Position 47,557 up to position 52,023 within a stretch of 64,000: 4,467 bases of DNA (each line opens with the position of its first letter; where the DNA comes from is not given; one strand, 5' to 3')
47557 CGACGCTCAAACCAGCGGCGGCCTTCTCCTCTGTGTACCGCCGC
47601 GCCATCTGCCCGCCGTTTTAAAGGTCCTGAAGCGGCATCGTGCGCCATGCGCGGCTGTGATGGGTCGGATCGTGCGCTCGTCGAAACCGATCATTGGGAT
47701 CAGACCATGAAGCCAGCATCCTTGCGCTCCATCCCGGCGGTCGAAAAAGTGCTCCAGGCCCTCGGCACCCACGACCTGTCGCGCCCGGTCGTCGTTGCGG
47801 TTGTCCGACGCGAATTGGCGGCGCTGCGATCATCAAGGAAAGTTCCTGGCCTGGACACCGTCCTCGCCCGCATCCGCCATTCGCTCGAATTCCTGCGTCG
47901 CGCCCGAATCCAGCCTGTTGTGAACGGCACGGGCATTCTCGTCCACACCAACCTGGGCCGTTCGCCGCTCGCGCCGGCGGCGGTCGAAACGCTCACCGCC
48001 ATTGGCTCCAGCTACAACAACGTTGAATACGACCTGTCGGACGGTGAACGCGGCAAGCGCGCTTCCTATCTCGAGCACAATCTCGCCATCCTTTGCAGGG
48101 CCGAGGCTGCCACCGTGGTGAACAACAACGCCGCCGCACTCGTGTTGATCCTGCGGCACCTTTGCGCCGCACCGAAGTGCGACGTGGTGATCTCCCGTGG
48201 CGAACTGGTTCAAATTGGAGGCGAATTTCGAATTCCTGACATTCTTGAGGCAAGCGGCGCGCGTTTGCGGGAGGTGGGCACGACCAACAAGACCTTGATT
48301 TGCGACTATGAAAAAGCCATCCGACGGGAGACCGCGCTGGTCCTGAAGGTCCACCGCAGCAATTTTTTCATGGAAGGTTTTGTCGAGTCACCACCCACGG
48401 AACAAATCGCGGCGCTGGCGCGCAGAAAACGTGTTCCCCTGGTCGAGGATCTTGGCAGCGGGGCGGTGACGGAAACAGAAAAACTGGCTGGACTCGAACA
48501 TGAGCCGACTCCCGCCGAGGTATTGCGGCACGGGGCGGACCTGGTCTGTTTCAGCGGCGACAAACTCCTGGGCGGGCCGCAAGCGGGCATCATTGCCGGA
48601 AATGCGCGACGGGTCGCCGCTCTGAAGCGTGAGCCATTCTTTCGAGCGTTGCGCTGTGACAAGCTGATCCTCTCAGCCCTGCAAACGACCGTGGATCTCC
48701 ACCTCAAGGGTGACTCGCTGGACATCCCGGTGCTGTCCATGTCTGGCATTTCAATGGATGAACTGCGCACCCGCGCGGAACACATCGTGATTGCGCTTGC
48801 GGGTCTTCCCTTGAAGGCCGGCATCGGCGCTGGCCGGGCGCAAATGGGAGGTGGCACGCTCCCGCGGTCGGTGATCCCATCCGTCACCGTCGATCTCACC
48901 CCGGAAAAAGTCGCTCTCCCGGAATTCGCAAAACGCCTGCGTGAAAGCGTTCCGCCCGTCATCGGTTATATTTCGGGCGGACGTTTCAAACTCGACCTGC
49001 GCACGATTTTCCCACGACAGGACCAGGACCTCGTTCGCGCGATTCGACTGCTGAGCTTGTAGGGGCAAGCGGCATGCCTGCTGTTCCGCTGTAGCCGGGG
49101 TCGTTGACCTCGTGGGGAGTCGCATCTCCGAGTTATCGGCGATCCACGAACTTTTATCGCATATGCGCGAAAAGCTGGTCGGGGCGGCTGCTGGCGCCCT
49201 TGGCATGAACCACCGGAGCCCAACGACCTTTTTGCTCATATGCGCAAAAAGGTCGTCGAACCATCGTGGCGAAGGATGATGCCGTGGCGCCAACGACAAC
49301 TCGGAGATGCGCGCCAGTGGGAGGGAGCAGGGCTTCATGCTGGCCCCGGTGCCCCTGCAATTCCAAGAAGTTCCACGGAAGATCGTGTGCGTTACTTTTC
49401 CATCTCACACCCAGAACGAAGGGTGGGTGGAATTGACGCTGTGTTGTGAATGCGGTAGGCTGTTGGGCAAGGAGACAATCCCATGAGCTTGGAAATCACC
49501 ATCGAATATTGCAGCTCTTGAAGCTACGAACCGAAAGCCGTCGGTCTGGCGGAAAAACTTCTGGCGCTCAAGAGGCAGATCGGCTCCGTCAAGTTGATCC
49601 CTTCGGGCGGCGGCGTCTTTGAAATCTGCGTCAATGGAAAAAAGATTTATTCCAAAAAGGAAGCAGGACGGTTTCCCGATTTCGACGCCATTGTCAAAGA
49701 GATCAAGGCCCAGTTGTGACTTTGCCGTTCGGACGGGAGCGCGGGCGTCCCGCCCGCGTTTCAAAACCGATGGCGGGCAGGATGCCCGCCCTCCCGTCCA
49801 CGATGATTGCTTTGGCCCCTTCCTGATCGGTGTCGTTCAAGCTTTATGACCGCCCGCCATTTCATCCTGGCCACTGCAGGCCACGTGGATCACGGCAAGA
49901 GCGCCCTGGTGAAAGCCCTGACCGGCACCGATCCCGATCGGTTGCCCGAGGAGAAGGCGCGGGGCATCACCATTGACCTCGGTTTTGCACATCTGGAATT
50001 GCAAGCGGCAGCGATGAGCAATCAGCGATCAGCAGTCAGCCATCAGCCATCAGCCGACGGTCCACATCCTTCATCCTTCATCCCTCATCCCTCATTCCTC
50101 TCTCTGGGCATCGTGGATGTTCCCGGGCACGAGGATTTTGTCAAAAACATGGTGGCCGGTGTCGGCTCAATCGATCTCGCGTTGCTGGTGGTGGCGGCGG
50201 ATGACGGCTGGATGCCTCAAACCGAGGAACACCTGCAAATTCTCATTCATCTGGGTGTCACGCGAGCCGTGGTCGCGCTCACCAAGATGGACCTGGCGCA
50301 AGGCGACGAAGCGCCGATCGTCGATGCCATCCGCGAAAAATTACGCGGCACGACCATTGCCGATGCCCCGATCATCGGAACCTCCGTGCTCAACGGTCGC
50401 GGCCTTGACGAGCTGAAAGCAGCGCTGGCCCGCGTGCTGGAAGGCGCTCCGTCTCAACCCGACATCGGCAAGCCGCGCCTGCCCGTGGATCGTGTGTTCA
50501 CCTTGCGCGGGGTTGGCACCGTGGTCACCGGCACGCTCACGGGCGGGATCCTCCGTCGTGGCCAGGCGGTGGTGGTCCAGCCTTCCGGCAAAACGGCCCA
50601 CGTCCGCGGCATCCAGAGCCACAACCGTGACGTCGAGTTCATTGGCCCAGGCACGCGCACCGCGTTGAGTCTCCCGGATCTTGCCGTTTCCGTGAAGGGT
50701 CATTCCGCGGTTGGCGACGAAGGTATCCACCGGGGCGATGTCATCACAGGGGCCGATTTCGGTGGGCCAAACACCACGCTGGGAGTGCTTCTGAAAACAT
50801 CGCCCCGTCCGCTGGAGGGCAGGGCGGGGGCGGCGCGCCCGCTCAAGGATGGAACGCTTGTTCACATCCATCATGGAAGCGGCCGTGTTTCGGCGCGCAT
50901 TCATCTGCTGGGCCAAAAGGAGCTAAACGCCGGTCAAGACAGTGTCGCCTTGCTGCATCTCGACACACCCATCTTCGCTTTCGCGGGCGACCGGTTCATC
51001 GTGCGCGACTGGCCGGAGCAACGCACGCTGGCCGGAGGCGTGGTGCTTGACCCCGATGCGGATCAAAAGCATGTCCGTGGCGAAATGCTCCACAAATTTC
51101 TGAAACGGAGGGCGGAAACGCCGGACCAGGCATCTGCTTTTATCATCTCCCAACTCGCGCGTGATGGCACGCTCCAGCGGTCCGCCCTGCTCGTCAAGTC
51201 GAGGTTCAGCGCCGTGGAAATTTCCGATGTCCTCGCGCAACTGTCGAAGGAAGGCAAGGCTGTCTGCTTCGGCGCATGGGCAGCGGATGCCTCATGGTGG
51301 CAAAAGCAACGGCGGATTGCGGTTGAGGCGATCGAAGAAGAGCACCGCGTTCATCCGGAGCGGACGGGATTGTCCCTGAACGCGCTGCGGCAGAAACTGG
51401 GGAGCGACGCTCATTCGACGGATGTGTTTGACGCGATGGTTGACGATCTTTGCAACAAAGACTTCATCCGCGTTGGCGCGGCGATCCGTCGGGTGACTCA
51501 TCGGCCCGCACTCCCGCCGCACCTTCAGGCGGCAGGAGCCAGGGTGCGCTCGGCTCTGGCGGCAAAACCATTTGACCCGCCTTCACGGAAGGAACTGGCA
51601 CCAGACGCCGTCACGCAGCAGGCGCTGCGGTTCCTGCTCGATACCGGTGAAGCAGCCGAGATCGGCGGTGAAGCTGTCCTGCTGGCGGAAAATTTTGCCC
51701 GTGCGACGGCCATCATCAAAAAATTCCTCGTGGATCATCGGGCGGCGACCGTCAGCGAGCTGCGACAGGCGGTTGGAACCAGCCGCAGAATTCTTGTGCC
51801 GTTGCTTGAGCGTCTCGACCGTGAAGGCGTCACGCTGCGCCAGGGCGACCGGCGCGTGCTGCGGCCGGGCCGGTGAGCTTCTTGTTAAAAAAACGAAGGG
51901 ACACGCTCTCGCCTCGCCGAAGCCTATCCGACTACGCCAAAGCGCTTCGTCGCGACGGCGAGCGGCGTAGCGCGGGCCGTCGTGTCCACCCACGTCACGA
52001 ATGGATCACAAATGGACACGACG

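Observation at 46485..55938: Selenium island: selC-selD-selA-selW-selB operon followed by a run of exported genes that each carry an in-frame UGA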

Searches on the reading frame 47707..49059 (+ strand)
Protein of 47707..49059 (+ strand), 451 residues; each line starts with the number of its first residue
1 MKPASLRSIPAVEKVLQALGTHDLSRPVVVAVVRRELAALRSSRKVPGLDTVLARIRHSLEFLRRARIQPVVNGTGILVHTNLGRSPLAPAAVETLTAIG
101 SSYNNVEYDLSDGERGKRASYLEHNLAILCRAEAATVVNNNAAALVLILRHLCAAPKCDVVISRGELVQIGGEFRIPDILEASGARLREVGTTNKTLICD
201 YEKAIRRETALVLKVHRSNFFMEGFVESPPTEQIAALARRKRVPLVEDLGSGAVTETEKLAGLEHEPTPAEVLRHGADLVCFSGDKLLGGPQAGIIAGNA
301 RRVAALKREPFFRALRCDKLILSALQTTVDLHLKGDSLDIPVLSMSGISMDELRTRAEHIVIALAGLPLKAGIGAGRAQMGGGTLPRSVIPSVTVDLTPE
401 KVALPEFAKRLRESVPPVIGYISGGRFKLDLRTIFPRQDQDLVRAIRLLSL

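Call 12: search_protein_families(library=ncbifam, proteins=[window:47707-49059:+], max_evalue=0.01)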
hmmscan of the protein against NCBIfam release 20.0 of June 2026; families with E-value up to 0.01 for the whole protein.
window:47707-49059:+ (451 aa): 6 families
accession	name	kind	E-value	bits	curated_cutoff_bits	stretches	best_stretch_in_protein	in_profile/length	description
TIGR00474.1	selA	equivalog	7.4e-144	480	267.9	1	6-446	1-453/455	L-seryl-tRNA(Sec) selenium transferase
TIGR01437.1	selA_rel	subfamily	1.6e-12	47.1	385.3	1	68-308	7-231/363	DgaE family pyridoxal phosphate-dependent ammonia lyase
NF047797.1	glminPNH3LysDgaE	equivalog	2.9e-09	36.4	600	1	157-314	101-241/367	D-glucosaminate-6-phosphate ammonia lyase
TIGR03576.1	pyridox_MJ0158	hypoth_equivalog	7.9e-06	25.2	304.45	1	233-327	159-245/346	TIGR03576 family pyridoxal phosphate-dependent enzyme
NF043007.1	CysBLyMetC_Staph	equivalog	0.0011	17.9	700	1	105-299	40-208/378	cystathionine beta-lyase MetC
NF009425.0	PRK12787.1-1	equivalog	0.0086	16.1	238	0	28-60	96-128/138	flagellar assembly regulator FliX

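Call 13: search_protein_families(library=pfam, proteins=[window:47707-49059:+], max_evalue=0.01)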
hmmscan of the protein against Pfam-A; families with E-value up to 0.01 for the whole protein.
window:47707-49059:+ (451 aa): 3 families
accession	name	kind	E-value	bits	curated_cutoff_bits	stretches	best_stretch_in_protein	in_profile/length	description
PF03841.19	SelA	-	4e-117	391.8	22.8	1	71-434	1-366/367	L-seryl-tRNA selenium transferase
PF12390.13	Se-cys_synth_N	-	4.7e-05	23.8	22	1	6-41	1-40/40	Selenocysteine synthase N terminal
PF01053.26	Cys_Met_Meta_PP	-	0.0067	15.5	27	0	120-295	55-210/381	Cys/Met metabolism PLP-dependent enzyme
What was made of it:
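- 47707..49062 (+): selA, selenocysteine synthase. Its start overlaps the selD stop (ATGA). TIGR00474, 480 bits; PF03841, 392 bits (calls 12, 13).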

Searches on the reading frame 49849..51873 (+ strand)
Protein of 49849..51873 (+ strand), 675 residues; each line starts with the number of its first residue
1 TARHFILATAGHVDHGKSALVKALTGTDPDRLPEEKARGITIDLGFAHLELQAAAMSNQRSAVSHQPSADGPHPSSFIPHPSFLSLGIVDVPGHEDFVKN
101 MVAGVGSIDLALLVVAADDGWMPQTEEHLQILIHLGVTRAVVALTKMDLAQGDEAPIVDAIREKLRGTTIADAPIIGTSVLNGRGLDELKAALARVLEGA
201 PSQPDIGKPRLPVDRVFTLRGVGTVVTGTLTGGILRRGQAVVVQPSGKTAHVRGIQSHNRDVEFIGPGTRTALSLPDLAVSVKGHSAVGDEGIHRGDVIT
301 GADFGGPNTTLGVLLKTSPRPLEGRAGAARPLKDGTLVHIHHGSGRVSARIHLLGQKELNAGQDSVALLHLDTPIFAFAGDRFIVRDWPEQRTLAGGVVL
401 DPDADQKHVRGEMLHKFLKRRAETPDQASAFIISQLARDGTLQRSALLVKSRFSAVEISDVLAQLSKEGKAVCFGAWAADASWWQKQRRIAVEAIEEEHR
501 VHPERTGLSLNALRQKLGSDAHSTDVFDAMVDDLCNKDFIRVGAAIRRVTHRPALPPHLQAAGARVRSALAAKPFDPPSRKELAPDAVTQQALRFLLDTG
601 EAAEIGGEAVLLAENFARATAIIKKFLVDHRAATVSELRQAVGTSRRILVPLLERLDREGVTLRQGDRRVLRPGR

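Call 12: search_protein_families(library=ncbifam, proteins=[window:49849-51873:+], max_evalue=0.01)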
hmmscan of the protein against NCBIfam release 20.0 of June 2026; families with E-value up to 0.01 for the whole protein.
window:49849-51873:+ (675 aa): 34 families (the best 25 are shown)
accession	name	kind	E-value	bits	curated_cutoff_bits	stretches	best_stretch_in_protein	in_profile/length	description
TIGR00475.1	selB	equivalog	3.7e-93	313.2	242.25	2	77-672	44-580/581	selenocysteine-specific translation elongation factor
NF008969.0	PRK12317.1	subfamily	8.7e-39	133.3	502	1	86-302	87-310/426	elongation factor 1-alpha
NF003077.0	PRK04000.1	equivalog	1.1e-38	133.5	315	1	6-249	11-259/412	translation initiation factor IF-2 subunit gamma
TIGR03680.1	eif2g_arch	equivalog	3.7e-38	131.8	514.5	1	7-245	8-251/407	translation initiation factor IF-2 subunit gamma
TIGR00483.1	EF-1_alpha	equivalog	6e-30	104.1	540.1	1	86-303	87-312/427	translation elongation factor EF-1 subunit alpha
NF009373.0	PRK12736.1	subfamily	7.2e-30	104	452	2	89-387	80-379/394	elongation factor Tu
NF000766.0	PRK00049.1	subfamily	3.1e-29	102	449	2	89-270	80-276/396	elongation factor Tu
NF009372.0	PRK12735.1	subfamily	1.2e-27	96.8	479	1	89-262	80-268/396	elongation factor Tu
TIGR00485.1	EF-Tu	equivalog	1.5e-27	96.3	522.4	1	89-258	80-262/394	elongation factor Tu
NF003478.0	PRK05124.1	equivalog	9.2e-22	77.2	590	1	88-277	111-313/475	sulfate adenylyltransferase subunit CysN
NF004035.0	PRK05506.1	subfamily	8.2e-21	73.9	715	1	88-277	108-310/632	bifunctional sulfate adenylyltransferase subunit 1/adenylylsulfate kinase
TIGR02034.1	CysN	subfamily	1.4e-20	73.8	336.1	1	88-277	84-286/406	sulfate adenylyltransferase, large subunit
TIGR00487.1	IF-2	equivalog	1.9e-14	53.3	424.4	1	88-267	139-319/587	translation initiation factor IF-2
NF003078.0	PRK04004.1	equivalog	1e-13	50.8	468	1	3-152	10-143/598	translation initiation factor IF-2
TIGR00491.2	aIF-2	equivalog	2e-11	43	554.75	1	3-153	3-137/591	translation initiation factor IF-2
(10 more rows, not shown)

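Call 13: search_protein_families(library=pfam, proteins=[window:49849-51873:+], max_evalue=0.01)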
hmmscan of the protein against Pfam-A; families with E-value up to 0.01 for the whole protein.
window:49849-51873:+ (675 aa): 7 families
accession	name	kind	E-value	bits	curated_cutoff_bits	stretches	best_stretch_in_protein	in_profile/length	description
PF00009.33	GTP_EFTU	-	2.9e-32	112.2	26.5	1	3-197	2-186/188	Elongation factor Tu GTP binding domain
PF25461.1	Beta-barrel_SelB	-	6.3e-19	68.5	27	1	328-404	10-78/80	Selenocysteine-specific elongation factor, beta-barrel domain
PF09107.17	SelB-wing_3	-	2e-15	56.5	23.2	1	628-671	4-47/47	Elongation factor SelB, winged helix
PF09106.17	SelB-wing_2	-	5.3e-05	23.7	22.3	1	493-541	2-49/57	Elongation factor SelB, winged helix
PF03144.31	GTP_EFTU_D2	-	0.00031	21.6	30.3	1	223-264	1-47/73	Elongation factor Tu domain 2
PF01926.29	MMR_HSR1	-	0.00048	20.7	21.9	1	8-136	3-103/113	50S ribosome-binding GTPase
PF03193.22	RsgA_GTPase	-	0.0016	18.8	30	0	105-194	20-105/174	RsgA GTPase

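Call 55: find_related_loci(query=window:49849-51873:+, collection=genome_contigs, flank=10000)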
Query window:49849-51873:+ (675 aa) in genome_contigs; peptide patterns used: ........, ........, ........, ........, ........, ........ (x = any residue, [..] = any of these).
599 stretches matched a pattern (row limit reached: there are more); 565 encode a relative of the query (tblastn E <= 1e-3); the best 80 are kept; 80 distinct loci.
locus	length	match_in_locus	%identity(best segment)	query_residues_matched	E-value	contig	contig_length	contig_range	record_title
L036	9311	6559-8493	61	3-672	0e+0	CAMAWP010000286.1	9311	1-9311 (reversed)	MAG: Akkermansia muciniphila isolate MaH-09apr19-44 genome assembly, contig: MaH-09apr19-C18546, whole genome shotgun se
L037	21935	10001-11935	63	3-672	0e+0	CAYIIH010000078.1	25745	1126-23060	MAG TPA_asm: uncultured Verrucomicrobiota bacterium isolate ERP119705_co20_532 genome assembly, contig: NODE_1783_length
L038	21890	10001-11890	62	3-672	0e+0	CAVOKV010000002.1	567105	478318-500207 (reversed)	MAG: uncultured Acidobacteriota bacterium isolate MFD00008.bin.1.116 genome assembly, contig: contig_10865, whole genome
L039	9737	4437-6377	61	1-672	0e+0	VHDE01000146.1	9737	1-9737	MAG: Verrucomicrobia bacterium isolate K_Offshore_80m_m1_157 K_Offshore_80m_m1_157_Ga0194132_10013761, whole genome shot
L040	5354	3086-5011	61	1-671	0e+0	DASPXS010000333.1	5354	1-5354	MAG TPA_asm: Haliangiales bacterium isolate SMAG_U11573 k141_25880, whole genome shotgun sequence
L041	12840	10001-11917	61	1-672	0e+0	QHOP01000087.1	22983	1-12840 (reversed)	MAG: Verrucomicrobia bacterium isolate AV5 14_0919_12_20cm_scaffold_2194_curated, whole genome shotgun sequence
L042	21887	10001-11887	60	2-672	0e+0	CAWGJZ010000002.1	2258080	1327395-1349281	MAG: uncultured Acidobacteriota bacterium isolate MFD05705.bin.1.51 genome assembly, contig: contig_16005, whole genome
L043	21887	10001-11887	60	3-672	0e+0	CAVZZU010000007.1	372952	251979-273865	MAG: uncultured Acidobacteriota bacterium isolate MFD01716.bin.1.82 genome assembly, contig: contig_45389, whole genome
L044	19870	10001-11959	63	4-672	0e+0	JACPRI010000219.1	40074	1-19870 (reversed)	MAG: Verrucomicrobia bacterium isolate NC_groundwater_675_Ag_B-0.1um_59_41 B_1_S1_Biohub_coassembly_k141_2473178, whole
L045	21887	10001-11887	60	2-672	0e+0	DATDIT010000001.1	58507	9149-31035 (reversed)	MAG TPA_asm: Candidatus Acidiferrales bacterium isolate SMAG_U311 k141_1009542, whole genome shotgun sequence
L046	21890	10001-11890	60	3-672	0e+0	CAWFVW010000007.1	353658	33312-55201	MAG: uncultured Acidobacteriota bacterium isolate MFD09286.bin.2.83 genome assembly, contig: contig_31235, whole genome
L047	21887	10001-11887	58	4-672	0e+0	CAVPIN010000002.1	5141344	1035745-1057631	MAG: Terriglobia bacterium isolate MFD00008.bin.2.28 genome assembly, contig: contig_5316, whole genome shotgun sequence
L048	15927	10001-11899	59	3-675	0e+0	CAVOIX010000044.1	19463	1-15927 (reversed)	MAG: uncultured Acidobacteriota bacterium isolate MFD10064.bin.2.73 genome assembly, contig: contig_23186, whole genome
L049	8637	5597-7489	60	2-672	0e+0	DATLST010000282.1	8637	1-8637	MAG TPA_asm: Candidatus Acidiferrales bacterium isolate SMAG_U13937 k141_246803, whole genome shotgun sequence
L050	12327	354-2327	57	3-672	0e+0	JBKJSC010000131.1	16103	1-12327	MAG: Limisphaerales bacterium isolate ant_bin.560 k117_1408676, whole genome shotgun sequence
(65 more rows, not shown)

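Call 100: search_protein_families(library=pfam, proteins=[L041:6444-7538:+, L041:2552-3193:-, L041:1619-2545:-], max_evalue=0.01)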
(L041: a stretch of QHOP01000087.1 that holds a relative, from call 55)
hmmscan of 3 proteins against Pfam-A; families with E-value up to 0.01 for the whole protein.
L041:6444-7538:+ (365 aa): 5 families
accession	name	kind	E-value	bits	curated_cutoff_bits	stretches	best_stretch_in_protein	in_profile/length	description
PF13646.12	HEAT_2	-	3.9e-33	114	27.7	4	263-352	1-87/88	HEAT repeats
PF02985.28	HEAT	-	2.4e-22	77.3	23.5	1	296-322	2-28/31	HEAT repeat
PF13513.12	HEAT_EZ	-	6.6e-17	62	27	0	261-288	28-55/55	HEAT-like repeat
PF03130.22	HEAT_PBS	-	9.3e-13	47.7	20.9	0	245-272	2-27/27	PBS lyase HEAT-like repeat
PF00514.29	Arm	-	7.3e-11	42.2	20.6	1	129-156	12-39/41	Armadillo/beta-catenin-like repeat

L041:2552-3193:- (213 aa): 2 families
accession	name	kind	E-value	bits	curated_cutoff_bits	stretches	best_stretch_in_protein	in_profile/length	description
PF04011.17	LemA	-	4.4e-59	199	26.2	1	42-201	1-149/149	LemA family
PF01806.23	Paramyxo_P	-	0.01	15.7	27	0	46-150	37-142/248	Paramyxovirinae P phosphoprotein C-terminal region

L041:1619-2545:- (308 aa): 1 family
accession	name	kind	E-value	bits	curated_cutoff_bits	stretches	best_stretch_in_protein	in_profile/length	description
PF04536.20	TPM_phosphatase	-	4.8e-38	130.4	22.1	1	84-207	2-124/125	TPM domain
